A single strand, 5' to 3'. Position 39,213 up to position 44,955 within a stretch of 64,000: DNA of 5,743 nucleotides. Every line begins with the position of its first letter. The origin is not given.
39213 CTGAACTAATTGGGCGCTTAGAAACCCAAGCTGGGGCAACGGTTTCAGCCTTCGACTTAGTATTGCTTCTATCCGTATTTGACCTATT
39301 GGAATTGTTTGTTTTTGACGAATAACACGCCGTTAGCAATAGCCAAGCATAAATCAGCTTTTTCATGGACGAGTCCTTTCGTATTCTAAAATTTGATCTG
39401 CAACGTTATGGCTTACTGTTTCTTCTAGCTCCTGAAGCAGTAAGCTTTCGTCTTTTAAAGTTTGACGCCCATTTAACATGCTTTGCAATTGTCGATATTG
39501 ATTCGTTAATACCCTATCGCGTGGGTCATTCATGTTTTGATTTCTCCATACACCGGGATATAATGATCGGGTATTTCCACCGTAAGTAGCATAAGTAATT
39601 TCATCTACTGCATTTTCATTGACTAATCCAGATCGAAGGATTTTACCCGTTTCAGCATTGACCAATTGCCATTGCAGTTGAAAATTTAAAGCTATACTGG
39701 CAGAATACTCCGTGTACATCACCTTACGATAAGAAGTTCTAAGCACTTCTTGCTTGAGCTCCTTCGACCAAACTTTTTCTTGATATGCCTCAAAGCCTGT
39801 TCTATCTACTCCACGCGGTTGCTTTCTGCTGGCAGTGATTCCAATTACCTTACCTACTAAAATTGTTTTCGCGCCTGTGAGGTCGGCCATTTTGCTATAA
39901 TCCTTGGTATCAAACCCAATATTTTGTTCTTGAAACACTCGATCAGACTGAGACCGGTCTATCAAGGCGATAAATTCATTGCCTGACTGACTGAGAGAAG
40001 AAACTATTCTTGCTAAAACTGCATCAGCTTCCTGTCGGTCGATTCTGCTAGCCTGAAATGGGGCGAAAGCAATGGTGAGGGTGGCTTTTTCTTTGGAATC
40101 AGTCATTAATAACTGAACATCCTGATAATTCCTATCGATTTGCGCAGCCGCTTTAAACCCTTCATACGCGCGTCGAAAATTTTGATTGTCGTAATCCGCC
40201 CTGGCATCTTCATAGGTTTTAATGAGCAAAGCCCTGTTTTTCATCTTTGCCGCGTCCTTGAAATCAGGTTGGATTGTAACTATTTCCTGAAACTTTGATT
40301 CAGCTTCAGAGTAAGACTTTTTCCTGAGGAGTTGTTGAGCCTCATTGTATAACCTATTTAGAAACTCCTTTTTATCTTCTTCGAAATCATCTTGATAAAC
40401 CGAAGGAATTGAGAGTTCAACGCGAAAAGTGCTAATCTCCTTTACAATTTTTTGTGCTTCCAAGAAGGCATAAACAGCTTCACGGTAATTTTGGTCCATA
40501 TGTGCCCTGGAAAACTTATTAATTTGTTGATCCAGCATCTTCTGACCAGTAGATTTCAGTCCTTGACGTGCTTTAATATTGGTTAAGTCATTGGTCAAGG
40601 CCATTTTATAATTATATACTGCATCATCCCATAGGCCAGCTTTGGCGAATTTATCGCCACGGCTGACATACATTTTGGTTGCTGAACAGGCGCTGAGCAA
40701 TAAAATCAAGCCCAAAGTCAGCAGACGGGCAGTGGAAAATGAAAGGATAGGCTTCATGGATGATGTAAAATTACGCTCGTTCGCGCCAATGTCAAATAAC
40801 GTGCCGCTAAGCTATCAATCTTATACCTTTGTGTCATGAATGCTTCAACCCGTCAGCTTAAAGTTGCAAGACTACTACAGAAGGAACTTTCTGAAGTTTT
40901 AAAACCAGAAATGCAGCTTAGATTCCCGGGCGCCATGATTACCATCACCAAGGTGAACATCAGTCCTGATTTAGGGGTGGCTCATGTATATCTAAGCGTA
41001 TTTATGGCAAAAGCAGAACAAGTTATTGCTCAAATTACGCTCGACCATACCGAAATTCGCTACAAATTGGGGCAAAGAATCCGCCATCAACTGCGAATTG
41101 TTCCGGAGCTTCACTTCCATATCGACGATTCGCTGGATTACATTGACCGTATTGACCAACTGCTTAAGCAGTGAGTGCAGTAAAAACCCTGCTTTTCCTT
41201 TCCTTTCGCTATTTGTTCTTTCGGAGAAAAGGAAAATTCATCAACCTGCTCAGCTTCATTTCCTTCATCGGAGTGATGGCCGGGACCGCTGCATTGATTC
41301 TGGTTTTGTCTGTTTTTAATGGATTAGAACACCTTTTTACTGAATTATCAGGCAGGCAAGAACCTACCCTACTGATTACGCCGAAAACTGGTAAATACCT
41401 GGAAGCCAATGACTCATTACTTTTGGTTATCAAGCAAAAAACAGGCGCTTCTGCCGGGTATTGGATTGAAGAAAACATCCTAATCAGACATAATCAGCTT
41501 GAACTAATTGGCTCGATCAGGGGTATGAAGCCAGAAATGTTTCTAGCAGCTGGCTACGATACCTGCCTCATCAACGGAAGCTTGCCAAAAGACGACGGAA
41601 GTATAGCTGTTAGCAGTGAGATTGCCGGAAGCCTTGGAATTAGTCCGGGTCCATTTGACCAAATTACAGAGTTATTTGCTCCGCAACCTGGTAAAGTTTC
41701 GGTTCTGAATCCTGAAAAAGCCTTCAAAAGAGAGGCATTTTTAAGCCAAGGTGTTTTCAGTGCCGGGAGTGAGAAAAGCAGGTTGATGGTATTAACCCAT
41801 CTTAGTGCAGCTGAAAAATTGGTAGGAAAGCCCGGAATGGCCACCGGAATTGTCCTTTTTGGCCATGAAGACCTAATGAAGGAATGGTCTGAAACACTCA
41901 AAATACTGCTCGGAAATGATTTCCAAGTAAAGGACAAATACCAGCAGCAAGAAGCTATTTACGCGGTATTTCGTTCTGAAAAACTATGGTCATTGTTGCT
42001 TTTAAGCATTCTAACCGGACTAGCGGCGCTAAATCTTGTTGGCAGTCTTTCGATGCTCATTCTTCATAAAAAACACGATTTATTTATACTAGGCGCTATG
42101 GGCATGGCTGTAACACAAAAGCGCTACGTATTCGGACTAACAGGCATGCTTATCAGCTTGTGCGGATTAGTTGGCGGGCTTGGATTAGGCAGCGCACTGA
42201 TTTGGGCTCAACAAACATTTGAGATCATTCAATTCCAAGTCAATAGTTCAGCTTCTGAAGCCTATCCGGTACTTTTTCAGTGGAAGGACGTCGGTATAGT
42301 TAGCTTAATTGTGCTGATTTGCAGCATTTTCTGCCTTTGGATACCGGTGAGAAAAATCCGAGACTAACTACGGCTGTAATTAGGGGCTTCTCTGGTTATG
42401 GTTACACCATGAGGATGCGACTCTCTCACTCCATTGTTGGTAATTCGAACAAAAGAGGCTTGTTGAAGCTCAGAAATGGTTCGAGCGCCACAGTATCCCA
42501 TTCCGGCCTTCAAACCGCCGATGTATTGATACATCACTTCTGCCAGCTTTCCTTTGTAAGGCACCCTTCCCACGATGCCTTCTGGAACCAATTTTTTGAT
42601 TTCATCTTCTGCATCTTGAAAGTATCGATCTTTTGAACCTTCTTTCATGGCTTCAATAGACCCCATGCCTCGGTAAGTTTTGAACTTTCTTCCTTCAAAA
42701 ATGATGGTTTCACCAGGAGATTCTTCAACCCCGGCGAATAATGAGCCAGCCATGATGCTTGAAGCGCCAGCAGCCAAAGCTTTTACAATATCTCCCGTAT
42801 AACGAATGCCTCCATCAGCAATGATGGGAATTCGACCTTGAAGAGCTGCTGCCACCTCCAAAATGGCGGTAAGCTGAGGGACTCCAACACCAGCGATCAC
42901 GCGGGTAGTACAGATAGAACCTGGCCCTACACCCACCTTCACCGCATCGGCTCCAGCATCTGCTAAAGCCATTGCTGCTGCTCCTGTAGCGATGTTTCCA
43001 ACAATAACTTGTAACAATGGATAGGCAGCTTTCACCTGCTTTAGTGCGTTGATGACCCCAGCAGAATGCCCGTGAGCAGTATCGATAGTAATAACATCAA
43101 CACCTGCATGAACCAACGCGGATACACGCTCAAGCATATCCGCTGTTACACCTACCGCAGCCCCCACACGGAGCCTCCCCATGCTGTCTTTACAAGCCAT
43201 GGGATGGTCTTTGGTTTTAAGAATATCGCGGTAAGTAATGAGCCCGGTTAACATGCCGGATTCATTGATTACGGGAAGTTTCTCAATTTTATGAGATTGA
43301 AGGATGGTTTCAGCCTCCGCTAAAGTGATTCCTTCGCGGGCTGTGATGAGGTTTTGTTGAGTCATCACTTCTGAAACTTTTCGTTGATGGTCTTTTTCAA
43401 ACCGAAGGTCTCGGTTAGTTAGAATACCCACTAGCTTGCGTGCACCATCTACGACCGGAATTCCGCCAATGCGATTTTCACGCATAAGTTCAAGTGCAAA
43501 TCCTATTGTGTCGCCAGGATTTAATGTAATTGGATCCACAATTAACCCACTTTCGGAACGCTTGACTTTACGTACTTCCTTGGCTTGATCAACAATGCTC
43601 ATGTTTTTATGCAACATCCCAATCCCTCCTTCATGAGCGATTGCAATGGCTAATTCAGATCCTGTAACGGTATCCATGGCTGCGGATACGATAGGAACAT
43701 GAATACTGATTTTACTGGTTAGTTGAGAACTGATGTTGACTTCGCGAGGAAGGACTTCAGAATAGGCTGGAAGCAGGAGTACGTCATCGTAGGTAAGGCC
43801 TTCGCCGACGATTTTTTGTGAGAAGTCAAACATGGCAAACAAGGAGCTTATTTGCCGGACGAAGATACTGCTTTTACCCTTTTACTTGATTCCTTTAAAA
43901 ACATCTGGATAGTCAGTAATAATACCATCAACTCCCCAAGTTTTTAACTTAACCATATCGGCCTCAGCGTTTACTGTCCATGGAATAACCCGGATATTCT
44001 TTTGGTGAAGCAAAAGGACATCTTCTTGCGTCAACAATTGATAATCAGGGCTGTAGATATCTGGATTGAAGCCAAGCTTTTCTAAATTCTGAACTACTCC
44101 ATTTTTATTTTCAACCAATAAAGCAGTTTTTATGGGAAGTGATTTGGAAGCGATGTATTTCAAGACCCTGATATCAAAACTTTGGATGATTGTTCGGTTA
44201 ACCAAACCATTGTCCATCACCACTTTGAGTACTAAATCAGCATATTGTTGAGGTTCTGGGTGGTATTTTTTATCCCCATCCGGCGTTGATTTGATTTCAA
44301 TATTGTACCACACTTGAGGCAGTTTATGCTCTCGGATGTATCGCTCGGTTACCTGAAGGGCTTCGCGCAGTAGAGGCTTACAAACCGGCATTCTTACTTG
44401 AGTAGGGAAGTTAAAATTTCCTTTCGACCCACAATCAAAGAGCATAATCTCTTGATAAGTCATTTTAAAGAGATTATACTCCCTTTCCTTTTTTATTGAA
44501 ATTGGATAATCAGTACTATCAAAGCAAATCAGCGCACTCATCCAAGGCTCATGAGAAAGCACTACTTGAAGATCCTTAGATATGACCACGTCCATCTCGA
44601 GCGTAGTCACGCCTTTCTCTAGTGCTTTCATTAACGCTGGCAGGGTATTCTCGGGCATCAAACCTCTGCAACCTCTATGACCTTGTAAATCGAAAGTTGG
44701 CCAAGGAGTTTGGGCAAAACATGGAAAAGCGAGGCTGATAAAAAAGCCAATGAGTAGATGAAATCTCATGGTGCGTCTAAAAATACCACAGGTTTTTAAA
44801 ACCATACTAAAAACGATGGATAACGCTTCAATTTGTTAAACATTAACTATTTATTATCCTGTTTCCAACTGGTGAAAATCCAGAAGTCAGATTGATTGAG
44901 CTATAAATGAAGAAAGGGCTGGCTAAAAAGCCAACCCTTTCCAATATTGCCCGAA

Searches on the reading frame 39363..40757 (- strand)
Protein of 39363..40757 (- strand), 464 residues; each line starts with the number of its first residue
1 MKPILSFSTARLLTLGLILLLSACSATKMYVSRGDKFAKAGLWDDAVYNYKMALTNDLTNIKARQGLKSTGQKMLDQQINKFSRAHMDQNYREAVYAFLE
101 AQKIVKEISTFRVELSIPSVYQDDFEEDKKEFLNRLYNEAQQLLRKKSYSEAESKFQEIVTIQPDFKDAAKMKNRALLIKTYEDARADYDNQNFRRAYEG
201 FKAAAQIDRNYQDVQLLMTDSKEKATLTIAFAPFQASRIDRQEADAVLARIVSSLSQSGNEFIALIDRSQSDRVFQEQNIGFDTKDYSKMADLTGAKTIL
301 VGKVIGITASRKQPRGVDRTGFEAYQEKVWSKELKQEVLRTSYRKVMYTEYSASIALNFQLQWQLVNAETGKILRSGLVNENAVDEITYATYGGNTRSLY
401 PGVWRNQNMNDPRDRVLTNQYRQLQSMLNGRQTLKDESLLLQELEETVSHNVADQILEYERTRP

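Call 31: search_protein_families(library=pfam, proteins=[window:39363-40757:-], max_evalue=0.001)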
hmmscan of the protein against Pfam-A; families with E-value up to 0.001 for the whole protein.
window:39363-40757:- (464 aa): 2 families
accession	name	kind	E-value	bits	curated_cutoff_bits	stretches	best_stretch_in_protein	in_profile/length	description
PF03783.19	CsgG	-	2.2e-05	24.3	20.8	1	229-419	22-188/210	Curli production assembly/transport component CsgG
PF07719.23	TPR_2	-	0.00046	20.5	27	0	136-165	4-33/34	Tetratricopeptide repeat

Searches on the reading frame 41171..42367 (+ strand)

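Call 89: search_protein_families(library=pfam, proteins=[window:41171-42367:+], max_evalue=0.0001)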
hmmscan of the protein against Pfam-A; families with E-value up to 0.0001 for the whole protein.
window:41171-42367:+ (398 aa): 2 families
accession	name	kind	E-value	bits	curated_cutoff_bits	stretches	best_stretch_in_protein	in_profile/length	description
PF02687.27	FtsX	-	3.8e-11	43.5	25.5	1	277-397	3-116/120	FtsX-like permease C-terminal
PF12704.14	MacB_PCD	-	9.4e-05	23.2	27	0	28-155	1-133/207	MacB-like periplasmic core domain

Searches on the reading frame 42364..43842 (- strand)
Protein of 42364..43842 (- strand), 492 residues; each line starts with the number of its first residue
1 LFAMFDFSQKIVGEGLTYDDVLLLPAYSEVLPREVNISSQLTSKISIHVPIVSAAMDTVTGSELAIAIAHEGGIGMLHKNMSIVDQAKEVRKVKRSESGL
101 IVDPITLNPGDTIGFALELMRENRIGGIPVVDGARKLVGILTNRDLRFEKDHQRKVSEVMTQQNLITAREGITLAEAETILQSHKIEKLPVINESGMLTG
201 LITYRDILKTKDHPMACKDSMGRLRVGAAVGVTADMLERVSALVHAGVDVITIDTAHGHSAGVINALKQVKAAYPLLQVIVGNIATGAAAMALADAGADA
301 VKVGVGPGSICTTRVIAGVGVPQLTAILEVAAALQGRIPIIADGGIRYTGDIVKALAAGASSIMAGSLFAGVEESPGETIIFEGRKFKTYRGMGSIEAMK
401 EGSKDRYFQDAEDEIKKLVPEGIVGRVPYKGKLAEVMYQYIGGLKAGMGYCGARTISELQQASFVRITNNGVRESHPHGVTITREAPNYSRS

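Call 89: search_protein_families(library=pfam, proteins=[window:42364-43842:-], max_evalue=0.0001)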
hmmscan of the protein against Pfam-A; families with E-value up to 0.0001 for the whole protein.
window:42364-43842:- (492 aa): 5 families
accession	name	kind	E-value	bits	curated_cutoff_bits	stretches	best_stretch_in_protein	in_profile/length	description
PF00478.31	IMPDH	-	8.8e-157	521.9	25.6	1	15-478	1-345/345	IMP dehydrogenase / GMP reductase domain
PF00571.33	CBS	-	1.1e-25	90.1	24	2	103-147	8-52/57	CBS domain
PF03060.21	NMO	-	1e-11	45.2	28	1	221-378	87-234/331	Nitronate monooxygenase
PF01070.24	FMN_dh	-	4.4e-08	33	24.9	1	266-369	209-305/350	FMN-dependent dehydrogenase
PF01645.23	Glu_synthase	-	3.7e-05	23.5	20.4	1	263-367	194-305/369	Conserved region in glutamate synthase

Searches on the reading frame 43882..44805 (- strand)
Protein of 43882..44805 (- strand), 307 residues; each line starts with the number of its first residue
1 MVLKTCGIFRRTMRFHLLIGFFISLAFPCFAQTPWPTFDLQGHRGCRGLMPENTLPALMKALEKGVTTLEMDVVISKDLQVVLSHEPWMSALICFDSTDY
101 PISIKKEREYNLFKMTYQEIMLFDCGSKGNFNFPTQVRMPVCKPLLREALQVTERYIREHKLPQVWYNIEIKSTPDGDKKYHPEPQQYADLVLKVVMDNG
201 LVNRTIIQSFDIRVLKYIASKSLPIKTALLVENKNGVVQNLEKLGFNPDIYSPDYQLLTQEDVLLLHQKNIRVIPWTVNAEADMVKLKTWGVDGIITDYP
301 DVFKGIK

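Call 89: search_protein_families(library=pfam, proteins=[window:43882-44805:-], max_evalue=0.0001)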
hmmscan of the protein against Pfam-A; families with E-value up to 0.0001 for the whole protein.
window:43882-44805:- (307 aa): 2 families
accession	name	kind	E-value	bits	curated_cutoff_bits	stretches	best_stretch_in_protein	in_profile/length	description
PF03009.23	GDPD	-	3.4e-34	119.5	23.6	1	43-301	1-243/244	Glycerophosphoryl diester phosphodiesterase family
PF13653.12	GDPD_2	-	6.4e-05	23.7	27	0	276-301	5-30/30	Glycerophosphoryl diester phosphodiesterase family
